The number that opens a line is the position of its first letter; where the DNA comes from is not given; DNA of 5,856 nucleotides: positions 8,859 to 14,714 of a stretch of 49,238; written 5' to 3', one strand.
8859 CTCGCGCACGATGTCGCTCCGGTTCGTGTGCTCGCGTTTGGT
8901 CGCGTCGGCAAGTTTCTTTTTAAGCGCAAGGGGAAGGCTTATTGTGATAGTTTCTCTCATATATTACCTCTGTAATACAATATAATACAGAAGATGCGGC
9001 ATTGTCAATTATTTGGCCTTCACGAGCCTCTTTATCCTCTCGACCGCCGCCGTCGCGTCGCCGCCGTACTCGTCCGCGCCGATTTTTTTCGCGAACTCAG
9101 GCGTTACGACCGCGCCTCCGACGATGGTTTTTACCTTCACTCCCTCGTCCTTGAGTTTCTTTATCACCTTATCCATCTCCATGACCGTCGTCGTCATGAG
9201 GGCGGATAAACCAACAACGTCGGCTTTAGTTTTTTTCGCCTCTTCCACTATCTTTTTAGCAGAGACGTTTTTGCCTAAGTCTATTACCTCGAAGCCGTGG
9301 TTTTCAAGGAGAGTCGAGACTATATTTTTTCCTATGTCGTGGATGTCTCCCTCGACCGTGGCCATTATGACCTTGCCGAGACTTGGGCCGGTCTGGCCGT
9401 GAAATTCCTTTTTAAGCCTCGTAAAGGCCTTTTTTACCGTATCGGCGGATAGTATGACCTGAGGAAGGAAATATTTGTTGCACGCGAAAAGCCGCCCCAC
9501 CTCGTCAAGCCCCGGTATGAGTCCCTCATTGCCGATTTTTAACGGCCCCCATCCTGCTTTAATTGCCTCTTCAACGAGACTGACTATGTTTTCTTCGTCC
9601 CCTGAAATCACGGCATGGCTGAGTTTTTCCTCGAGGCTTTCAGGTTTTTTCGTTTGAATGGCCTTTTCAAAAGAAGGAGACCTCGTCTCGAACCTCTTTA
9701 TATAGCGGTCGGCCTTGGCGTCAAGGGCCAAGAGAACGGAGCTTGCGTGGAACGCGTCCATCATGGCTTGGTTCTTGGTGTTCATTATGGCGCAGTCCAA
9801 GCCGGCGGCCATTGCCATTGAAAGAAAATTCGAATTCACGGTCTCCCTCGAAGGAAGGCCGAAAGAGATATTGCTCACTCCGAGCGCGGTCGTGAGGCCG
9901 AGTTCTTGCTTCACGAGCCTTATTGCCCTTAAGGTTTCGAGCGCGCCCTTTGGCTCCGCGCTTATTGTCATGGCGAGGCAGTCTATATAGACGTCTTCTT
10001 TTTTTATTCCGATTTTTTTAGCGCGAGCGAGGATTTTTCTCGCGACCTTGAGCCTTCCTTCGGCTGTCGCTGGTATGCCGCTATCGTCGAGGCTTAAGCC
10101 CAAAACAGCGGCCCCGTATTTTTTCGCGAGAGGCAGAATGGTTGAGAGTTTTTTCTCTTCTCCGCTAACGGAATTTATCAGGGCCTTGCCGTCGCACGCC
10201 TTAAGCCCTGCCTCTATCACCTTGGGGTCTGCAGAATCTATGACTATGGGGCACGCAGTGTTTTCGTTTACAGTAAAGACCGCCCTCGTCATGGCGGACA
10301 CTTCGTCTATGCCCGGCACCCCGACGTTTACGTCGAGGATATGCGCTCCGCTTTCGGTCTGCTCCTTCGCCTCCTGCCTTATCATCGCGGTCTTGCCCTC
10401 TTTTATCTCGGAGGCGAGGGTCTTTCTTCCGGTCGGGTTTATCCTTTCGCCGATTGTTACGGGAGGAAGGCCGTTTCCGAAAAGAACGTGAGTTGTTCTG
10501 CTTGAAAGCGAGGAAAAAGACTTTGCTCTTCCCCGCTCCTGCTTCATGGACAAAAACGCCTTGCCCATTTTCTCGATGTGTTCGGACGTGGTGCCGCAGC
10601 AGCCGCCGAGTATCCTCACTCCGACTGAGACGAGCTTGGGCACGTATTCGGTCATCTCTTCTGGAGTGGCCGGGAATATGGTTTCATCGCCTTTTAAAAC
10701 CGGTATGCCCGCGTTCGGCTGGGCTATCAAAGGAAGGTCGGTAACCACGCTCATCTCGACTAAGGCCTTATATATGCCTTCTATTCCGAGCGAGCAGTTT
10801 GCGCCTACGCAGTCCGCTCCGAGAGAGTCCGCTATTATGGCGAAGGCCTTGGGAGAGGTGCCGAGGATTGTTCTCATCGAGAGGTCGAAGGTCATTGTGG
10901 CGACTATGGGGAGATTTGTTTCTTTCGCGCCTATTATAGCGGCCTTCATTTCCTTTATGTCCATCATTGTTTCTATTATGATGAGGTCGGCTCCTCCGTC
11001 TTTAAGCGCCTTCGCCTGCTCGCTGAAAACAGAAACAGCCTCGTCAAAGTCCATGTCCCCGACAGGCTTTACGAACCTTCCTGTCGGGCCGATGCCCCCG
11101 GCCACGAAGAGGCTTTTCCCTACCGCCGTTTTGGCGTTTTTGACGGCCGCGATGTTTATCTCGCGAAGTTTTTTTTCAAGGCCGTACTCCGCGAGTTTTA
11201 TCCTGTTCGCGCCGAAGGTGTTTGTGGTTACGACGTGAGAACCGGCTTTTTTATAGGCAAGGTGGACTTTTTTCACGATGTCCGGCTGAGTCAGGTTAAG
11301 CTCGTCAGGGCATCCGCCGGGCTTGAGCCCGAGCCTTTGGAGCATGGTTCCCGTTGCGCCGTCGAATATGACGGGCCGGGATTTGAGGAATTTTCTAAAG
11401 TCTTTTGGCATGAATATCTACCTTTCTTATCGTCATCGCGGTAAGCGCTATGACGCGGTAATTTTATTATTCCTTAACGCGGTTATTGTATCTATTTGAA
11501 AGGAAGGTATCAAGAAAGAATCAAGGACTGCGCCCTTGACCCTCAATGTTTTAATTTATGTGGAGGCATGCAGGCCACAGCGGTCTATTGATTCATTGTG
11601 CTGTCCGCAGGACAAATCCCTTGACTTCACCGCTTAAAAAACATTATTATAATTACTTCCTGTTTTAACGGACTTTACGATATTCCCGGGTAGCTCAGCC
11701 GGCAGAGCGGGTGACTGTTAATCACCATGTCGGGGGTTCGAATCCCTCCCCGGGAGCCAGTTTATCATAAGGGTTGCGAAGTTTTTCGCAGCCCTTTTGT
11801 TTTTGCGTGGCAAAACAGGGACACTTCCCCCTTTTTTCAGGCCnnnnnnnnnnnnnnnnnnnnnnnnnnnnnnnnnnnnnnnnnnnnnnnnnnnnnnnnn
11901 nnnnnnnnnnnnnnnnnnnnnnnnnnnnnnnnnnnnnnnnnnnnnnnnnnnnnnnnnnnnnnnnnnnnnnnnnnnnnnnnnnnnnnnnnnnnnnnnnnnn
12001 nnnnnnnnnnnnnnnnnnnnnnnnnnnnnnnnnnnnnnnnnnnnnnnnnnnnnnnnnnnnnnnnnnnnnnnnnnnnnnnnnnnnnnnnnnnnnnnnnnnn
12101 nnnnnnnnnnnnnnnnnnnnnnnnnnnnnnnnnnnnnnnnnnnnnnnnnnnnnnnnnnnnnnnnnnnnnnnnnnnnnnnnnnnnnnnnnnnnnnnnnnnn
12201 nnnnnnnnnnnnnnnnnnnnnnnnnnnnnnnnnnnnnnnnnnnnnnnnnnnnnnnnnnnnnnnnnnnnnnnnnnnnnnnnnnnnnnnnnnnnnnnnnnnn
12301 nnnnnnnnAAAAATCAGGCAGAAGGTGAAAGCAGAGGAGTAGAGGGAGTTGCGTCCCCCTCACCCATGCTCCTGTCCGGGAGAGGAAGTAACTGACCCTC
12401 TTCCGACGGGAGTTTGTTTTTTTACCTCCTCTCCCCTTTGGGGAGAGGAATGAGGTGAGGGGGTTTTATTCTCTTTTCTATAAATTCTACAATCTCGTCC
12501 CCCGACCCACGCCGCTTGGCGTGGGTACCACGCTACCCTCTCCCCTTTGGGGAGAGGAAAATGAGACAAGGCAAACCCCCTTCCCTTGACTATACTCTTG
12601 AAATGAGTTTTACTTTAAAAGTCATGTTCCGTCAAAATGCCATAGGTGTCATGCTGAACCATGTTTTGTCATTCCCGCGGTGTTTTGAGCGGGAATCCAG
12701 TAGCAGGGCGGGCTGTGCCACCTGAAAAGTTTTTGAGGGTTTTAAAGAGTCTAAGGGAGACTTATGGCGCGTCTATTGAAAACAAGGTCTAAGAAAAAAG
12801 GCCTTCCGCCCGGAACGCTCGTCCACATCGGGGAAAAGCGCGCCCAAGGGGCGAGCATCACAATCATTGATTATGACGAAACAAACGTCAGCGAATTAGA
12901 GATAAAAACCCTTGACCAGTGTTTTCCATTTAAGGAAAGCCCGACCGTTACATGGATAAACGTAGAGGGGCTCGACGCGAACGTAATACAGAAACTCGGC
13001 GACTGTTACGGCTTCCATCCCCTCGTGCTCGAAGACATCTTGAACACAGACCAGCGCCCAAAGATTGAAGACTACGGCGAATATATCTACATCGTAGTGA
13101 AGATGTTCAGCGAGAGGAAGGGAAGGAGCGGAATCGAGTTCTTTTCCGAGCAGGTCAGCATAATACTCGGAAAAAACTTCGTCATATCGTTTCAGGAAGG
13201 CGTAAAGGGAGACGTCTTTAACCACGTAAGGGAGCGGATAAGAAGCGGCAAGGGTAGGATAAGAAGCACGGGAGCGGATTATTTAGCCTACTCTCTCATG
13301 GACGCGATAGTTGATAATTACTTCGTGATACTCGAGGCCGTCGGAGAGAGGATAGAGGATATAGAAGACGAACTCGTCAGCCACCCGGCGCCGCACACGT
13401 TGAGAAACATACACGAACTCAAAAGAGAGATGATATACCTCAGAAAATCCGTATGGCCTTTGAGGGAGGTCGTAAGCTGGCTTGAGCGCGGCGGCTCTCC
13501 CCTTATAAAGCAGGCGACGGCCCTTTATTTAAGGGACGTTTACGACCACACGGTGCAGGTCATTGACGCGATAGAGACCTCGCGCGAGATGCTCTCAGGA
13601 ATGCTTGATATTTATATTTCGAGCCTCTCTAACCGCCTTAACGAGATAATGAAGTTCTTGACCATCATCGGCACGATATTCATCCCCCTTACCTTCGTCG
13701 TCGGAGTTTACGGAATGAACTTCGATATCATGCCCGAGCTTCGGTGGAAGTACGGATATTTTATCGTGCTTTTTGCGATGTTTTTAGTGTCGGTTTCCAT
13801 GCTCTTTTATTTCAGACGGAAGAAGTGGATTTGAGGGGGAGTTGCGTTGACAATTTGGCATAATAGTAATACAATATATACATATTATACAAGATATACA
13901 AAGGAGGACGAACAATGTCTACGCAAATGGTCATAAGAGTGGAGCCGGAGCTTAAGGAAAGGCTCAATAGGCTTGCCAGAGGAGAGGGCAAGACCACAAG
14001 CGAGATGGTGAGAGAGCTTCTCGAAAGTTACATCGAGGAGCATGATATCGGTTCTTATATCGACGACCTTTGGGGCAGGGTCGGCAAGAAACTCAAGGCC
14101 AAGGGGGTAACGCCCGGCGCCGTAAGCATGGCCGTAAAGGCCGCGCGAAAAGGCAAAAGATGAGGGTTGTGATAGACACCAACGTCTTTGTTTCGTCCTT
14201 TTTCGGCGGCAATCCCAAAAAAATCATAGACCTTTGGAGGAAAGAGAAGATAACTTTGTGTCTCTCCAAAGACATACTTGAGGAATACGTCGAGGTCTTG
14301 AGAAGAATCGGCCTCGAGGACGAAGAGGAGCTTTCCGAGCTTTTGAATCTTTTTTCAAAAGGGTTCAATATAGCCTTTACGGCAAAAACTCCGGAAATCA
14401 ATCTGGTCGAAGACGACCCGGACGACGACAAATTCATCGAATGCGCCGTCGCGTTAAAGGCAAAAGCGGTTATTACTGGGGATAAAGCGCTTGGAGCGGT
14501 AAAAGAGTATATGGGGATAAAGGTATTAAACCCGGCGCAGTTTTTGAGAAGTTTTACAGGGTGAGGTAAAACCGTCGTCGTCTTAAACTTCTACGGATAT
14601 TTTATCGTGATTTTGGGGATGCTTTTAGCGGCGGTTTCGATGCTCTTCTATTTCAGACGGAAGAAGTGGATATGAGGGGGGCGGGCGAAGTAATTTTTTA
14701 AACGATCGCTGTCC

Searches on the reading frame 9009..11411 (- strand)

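Call 21: search_protein_families(library=pfam, proteins=[window:9009-11411:-], max_evalue=0.001)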
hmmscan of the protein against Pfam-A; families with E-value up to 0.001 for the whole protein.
window:9009-11411:- (800 aa): 5 families
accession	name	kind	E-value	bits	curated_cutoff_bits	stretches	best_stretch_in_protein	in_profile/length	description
PF02574.22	S-methyl_trans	-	1.9e-74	251.5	22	1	14-285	1-282/283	Homocysteine S-methyltransferase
PF02310.24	B12-binding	-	2.3e-30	105.3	32.1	1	679-790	1-120/121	B12 binding domain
PF00809.28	Pterin_bind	-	1.8e-29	103.6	25.5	1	321-543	1-243/244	Pterin binding enzyme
PF02607.22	B12-binding_2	-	2.7e-24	85.6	23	1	593-667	1-74/74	B12 binding domain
PF03599.22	CdhD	-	8.9e-07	28.4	24.8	1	370-443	81-153/387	CO dehydrogenase/acetyl-CoA synthase delta subunit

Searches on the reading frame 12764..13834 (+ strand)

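Call 21: search_protein_families(library=pfam, proteins=[window:12764-13834:+], max_evalue=0.001)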
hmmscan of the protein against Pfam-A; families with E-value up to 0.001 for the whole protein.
window:12764-13834:+ (356 aa): 1 family
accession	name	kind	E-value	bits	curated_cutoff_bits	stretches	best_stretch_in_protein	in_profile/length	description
PF01544.23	CorA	-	1.4e-77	261.3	27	1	61-352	3-292/292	CorA-like Mg2+ transporter protein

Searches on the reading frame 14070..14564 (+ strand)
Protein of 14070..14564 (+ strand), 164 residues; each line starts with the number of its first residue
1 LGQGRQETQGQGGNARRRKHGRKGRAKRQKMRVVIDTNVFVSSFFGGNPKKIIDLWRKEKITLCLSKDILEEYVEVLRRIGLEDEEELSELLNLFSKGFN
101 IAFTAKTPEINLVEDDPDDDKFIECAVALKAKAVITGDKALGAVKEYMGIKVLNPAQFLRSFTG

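Call 21: search_protein_families(library=pfam, proteins=[window:14070-14564:+], max_evalue=0.001)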
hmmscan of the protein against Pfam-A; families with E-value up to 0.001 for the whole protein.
window:14070-14564:+ (164 aa): 3 families
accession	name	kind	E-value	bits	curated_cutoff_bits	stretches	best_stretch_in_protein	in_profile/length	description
PF13470.12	PIN_3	-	4.1e-22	79.6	27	1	32-140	1-115/115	PIN domain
PF01850.27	PIN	-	2.2e-05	25.5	23.6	1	33-144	1-117/120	PIN domain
PF16289.11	PIN_12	-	6.7e-05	23.8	32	1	33-92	1-63/172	PIN domain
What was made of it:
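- Checked: The only toxin-antitoxin-like neighbour confirmed is a PIN-domain ORF at 14070-14564 (call 21).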
